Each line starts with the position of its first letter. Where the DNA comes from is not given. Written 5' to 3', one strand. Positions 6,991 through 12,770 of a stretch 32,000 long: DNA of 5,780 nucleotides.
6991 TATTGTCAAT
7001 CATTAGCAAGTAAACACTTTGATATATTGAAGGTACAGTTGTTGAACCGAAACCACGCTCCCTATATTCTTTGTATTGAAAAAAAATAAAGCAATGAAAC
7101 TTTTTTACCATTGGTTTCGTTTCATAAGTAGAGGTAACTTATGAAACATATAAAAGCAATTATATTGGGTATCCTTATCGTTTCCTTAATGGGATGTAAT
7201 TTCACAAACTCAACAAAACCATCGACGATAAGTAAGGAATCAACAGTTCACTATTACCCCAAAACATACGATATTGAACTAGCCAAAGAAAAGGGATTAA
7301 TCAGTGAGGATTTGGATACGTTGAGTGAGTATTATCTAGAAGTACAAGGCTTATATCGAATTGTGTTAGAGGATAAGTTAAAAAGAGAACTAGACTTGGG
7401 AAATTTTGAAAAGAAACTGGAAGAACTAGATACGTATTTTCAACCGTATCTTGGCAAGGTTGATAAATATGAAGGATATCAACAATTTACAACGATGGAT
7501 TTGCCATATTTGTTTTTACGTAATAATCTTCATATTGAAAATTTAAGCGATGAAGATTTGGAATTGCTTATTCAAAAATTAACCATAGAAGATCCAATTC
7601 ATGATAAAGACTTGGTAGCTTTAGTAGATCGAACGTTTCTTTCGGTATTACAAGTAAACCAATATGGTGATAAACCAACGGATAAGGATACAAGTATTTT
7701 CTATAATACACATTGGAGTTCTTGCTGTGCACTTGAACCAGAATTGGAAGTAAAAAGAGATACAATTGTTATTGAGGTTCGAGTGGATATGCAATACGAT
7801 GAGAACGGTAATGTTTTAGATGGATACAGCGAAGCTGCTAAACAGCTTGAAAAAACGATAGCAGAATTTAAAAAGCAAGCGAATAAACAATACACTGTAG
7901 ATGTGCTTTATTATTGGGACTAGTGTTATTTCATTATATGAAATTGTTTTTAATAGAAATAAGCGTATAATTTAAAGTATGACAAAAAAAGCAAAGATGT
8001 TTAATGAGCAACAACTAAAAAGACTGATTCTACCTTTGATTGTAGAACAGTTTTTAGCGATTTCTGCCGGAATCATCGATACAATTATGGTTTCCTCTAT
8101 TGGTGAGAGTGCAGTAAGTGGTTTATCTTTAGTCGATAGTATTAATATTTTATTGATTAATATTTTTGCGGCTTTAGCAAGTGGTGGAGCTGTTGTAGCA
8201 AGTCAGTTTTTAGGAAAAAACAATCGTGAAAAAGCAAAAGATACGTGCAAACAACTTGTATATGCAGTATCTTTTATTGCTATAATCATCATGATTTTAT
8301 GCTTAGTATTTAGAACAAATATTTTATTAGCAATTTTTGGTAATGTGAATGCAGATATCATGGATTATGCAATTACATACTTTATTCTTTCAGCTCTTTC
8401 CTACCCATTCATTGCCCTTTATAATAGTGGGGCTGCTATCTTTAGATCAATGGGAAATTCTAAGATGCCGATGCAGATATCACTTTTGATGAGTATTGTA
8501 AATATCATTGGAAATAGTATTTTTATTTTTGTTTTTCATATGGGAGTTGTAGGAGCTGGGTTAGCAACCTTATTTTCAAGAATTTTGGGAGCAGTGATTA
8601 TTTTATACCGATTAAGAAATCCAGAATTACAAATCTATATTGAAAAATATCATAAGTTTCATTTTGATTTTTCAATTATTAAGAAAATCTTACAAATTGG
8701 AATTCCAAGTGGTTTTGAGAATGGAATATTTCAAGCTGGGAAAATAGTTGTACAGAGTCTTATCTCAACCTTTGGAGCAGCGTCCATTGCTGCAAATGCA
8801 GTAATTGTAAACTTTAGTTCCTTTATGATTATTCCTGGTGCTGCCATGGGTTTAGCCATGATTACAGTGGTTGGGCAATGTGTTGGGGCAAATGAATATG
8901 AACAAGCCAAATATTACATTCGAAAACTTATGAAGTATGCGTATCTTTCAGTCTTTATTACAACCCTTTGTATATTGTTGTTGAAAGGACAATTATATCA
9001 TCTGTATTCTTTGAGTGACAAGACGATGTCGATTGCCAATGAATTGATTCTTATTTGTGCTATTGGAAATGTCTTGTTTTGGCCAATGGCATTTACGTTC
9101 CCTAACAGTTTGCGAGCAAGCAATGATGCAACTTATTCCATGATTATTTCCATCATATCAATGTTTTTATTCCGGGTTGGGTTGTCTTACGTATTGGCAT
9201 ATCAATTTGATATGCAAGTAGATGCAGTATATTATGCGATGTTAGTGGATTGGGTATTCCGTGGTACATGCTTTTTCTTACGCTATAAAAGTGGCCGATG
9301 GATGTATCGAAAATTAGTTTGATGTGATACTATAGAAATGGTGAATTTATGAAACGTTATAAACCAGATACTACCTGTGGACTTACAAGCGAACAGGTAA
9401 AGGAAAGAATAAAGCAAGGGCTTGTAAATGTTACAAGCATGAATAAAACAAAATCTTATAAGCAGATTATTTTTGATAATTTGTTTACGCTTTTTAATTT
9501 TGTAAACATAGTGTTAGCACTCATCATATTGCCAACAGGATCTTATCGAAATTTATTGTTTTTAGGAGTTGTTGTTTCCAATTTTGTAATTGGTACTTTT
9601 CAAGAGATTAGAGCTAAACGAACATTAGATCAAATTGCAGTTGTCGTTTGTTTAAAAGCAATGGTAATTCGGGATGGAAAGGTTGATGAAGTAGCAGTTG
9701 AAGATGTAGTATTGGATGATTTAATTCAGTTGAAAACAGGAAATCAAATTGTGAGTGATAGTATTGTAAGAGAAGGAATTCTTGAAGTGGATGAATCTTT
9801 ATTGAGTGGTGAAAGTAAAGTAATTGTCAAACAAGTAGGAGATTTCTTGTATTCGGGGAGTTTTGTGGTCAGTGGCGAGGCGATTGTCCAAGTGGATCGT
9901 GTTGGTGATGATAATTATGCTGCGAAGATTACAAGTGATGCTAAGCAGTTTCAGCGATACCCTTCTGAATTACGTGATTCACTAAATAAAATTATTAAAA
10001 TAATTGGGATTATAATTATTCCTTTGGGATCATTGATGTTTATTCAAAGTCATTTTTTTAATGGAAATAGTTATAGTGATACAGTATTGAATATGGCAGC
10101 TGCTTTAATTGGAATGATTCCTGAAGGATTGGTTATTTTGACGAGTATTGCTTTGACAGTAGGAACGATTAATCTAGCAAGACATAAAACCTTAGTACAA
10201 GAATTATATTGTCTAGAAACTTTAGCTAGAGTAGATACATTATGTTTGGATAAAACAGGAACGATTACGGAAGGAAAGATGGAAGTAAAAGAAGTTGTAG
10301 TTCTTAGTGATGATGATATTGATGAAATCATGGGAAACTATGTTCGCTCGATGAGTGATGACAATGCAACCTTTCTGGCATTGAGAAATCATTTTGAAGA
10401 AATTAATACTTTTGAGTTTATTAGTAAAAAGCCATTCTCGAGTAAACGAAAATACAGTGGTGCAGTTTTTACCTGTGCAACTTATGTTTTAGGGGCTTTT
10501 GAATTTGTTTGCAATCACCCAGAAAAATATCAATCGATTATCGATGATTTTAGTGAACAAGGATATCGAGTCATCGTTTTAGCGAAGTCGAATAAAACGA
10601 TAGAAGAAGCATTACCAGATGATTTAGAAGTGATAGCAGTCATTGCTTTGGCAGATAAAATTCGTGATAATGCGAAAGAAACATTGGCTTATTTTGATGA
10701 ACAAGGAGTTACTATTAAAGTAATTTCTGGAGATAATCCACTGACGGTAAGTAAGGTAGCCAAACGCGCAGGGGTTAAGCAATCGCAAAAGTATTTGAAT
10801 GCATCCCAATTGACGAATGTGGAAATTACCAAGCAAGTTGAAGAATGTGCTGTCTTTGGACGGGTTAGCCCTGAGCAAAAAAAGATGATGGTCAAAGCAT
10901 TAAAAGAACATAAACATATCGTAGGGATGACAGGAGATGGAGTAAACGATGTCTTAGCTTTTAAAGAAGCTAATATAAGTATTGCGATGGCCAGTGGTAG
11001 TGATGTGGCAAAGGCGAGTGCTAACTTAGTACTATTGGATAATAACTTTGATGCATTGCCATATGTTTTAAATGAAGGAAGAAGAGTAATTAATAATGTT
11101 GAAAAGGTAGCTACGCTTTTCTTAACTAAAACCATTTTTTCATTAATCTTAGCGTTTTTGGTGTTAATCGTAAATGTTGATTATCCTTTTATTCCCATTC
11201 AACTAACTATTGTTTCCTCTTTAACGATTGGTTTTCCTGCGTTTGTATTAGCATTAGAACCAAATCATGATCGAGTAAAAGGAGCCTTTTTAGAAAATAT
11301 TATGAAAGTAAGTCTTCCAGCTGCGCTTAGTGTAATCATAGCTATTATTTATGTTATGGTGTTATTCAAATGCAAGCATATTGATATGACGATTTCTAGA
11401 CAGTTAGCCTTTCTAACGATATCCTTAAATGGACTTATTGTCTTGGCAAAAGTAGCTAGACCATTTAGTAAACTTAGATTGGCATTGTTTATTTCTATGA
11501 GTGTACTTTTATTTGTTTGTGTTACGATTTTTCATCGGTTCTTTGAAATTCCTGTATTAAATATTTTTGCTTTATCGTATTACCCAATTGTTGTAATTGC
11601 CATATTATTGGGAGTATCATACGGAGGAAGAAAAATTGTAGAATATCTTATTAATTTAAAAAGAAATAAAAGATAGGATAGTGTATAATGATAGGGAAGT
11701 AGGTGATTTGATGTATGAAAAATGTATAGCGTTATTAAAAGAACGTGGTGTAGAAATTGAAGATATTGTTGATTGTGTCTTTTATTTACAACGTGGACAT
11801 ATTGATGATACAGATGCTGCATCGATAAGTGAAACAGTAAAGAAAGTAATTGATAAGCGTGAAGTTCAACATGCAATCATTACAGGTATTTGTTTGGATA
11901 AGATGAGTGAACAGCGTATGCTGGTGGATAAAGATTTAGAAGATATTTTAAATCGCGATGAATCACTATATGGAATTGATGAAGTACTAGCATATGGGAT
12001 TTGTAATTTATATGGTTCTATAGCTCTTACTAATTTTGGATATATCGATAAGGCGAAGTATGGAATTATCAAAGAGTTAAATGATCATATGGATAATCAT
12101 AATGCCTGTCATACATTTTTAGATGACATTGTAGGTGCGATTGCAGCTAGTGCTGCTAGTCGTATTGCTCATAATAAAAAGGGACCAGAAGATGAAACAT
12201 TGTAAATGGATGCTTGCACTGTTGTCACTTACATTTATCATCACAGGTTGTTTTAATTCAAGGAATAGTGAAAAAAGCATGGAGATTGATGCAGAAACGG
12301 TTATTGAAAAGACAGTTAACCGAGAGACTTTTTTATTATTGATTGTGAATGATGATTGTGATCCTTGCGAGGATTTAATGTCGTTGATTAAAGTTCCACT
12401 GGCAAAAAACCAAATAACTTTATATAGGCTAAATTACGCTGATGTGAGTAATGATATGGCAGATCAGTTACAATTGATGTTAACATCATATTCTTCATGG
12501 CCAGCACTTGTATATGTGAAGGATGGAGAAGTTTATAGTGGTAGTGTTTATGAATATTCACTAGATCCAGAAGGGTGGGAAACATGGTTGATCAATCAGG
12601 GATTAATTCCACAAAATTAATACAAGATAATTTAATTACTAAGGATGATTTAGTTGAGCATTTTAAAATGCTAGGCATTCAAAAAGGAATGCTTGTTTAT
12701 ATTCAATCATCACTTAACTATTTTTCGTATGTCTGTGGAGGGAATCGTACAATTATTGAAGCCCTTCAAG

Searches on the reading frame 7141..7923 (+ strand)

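Call 65: search_protein_families(library=ncbifam, proteins=[window:7141-7923:+], max_evalue=1)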
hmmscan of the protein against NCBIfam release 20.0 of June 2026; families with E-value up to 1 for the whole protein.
window:7141-7923:+ (260 aa): 1 family
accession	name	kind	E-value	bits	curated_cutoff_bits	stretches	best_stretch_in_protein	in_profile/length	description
NF038215.1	acineto_lipo_PV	hypoth_equivalog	0.14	11.9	33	1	3-29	2-29/55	NF038215 family lipoprotein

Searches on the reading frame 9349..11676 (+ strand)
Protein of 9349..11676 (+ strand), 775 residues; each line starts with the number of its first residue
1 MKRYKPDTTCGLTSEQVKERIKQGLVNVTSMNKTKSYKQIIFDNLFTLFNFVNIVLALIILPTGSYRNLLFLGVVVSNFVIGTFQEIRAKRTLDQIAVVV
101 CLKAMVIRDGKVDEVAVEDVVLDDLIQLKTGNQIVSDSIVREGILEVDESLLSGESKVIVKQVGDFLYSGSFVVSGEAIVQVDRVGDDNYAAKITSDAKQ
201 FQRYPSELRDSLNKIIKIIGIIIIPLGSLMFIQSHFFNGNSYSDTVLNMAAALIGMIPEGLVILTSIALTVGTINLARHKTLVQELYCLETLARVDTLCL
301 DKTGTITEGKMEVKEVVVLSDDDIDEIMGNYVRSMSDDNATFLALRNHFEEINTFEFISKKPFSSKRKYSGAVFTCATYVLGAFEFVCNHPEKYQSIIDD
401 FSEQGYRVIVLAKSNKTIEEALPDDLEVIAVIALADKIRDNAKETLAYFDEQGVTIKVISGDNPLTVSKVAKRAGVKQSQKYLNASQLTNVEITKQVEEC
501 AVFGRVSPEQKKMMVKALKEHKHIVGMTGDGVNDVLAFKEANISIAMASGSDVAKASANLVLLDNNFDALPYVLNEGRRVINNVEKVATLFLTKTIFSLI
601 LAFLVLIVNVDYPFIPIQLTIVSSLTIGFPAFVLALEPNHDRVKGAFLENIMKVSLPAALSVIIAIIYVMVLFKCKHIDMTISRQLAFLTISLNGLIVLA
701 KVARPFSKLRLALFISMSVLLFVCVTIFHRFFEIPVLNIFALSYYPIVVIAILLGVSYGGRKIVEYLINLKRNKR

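Call 5: search_protein_families(library=pfam, proteins=[window:9349-11676:+], max_evalue=0.01)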
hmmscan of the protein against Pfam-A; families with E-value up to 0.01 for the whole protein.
window:9349-11676:+ (775 aa): 4 families
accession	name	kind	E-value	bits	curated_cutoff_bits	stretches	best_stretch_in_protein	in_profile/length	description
PF00122.25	E1-E2_ATPase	-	4.7e-41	140.7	28.1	1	103-279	6-181/181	E1-E2 ATPase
PF00702.32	Hydrolase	-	3.7e-20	73.6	26.4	1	295-542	1-191/191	haloacid dehalogenase-like hydrolase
PF08282.18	Hydrolase_3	-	2.7e-07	31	20.9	1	392-574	82-255/255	haloacid dehalogenase-like hydrolase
PF00690.31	Cation_ATPase_N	-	0.0039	17.3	20.4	1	2-59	11-68/69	Cation transporter/ATPase, N-terminus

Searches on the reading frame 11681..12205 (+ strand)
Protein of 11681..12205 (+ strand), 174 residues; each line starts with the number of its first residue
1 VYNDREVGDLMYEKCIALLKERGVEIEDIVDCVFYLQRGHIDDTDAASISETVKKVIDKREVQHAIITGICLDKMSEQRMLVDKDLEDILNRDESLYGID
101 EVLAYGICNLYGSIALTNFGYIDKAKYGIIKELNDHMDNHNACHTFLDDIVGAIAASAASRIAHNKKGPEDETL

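Call 5: search_protein_families(library=pfam, proteins=[window:11681-12205:+], max_evalue=0.01)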
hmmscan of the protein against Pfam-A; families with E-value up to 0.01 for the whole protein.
window:11681-12205:+ (174 aa): 2 families
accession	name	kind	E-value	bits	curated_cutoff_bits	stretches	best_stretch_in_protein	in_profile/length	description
PF04608.18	PgpA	-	3.2e-16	60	28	1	38-164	30-141/141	Phosphatidylglycerophosphatase A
PF21681.2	Csa5_I-A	-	0.0064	17.1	30.3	0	14-90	60-138/158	Type-I-A Cascade subunit Csa5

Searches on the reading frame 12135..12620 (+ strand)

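Call 5: search_protein_families(library=pfam, proteins=[window:12135-12620:+], max_evalue=0.01)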
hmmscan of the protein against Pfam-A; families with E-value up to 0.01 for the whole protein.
window:12135-12620:+ (161 aa): 0 families

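Call 65: search_protein_families(library=ncbifam, proteins=[window:12135-12620:+], max_evalue=1)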
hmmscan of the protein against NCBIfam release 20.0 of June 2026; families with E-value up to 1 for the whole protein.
window:12135-12620:+ (161 aa): 3 families
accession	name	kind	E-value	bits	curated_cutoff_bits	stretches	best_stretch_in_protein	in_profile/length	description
NF047408.1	SA0632_fam_LP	equivalog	0.03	13.9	70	1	24-47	3-24/68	SA0632 family lipoprotein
NF033553.1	MerP_Gpos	exception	0.038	13.9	110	1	26-78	8-59/112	mercury resistance system substrate-binding protein MerP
TIGR01295.2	PedC_BrcD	equivalog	0.079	12.8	120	1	49-112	41-105/152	PedC/BrcD family bacteriocin maturation disulfide isomerase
